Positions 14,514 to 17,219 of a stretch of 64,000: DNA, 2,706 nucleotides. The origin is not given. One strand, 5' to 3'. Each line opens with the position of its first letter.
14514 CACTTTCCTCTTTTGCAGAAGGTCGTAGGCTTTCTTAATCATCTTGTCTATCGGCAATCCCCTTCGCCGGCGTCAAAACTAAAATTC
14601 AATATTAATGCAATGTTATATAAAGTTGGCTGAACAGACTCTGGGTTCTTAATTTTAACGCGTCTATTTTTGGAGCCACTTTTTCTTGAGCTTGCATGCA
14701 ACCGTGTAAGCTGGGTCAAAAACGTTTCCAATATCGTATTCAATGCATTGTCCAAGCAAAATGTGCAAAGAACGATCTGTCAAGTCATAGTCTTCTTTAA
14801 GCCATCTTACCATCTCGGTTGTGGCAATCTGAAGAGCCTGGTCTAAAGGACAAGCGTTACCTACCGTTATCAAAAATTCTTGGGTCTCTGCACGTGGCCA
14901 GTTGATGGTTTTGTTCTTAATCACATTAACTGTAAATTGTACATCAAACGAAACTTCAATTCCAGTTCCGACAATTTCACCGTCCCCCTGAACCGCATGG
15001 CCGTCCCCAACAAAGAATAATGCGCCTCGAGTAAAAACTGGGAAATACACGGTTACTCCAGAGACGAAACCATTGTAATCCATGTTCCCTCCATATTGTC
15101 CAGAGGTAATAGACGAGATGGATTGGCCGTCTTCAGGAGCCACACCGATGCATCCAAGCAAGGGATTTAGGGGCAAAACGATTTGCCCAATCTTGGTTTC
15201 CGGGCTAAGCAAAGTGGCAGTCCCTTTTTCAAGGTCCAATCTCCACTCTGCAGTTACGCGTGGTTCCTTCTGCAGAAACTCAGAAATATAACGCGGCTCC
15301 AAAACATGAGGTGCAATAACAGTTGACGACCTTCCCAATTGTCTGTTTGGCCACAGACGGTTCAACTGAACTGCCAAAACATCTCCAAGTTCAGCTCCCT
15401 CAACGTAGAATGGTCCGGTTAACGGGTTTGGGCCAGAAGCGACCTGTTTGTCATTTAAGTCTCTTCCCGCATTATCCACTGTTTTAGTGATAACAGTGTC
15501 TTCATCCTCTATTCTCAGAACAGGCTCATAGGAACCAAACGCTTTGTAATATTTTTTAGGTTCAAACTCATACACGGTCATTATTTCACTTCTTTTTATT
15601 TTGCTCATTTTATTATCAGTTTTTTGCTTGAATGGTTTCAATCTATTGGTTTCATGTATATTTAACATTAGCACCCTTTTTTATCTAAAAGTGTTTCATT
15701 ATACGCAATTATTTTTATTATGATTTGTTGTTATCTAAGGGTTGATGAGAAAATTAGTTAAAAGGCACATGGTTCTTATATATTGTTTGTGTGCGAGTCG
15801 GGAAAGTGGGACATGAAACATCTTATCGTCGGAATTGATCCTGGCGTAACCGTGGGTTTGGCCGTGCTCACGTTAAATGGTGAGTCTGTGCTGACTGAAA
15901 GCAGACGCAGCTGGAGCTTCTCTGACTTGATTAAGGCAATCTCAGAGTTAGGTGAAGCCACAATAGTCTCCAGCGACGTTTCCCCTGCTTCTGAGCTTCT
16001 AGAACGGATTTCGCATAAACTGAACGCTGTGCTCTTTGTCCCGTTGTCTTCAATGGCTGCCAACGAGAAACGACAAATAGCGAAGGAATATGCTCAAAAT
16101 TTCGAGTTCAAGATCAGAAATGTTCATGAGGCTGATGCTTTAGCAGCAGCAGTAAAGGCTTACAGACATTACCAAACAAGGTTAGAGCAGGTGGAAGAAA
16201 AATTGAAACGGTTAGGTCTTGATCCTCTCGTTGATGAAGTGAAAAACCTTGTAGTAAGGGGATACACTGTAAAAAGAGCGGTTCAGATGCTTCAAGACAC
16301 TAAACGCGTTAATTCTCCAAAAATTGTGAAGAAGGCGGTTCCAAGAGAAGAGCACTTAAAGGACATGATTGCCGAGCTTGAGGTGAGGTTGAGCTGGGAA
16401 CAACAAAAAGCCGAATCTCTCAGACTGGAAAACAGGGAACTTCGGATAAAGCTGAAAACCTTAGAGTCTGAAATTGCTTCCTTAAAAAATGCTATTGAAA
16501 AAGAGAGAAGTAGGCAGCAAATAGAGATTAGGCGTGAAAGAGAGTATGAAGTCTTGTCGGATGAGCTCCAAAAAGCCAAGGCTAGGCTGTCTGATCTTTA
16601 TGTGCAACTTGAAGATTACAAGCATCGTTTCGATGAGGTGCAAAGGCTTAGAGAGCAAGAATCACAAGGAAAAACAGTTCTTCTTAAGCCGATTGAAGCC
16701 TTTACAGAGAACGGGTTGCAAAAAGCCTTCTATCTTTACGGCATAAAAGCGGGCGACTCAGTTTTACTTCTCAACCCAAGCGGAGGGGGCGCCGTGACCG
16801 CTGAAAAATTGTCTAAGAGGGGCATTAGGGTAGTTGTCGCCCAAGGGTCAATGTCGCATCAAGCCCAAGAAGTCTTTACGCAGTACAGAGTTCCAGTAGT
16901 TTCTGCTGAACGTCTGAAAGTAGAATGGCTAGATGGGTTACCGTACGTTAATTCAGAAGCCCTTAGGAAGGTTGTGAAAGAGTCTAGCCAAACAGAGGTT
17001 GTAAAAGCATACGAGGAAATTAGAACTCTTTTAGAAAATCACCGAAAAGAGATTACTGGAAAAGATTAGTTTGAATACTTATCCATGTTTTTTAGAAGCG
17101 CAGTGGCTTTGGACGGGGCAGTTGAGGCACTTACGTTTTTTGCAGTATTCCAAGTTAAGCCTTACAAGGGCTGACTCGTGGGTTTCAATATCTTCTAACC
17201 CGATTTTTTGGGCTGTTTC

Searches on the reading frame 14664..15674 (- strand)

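Call 12: search_protein_families(library=pfam, proteins=[window:14664-15674:-], max_evalue=0.001)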
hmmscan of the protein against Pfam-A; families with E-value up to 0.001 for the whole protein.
window:14664-15674:- (336 aa): 1 family
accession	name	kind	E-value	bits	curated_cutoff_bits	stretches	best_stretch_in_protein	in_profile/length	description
PF03069.20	FmdA_AmdA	-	8.2e-25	87.9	27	2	189-256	204-272/373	Acetamidase/Formamidase family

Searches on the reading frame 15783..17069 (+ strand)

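Call 12: search_protein_families(library=pfam, proteins=[window:15783-17069:+], max_evalue=0.001)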
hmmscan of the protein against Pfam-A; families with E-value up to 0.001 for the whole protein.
window:15783-17069:+ (428 aa): 1 family
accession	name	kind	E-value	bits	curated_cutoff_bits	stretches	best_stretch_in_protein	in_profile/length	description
PF04312.18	DUF460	-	2.3e-33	115.2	28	1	10-123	28-135/135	Protein of unknown function (DUF460)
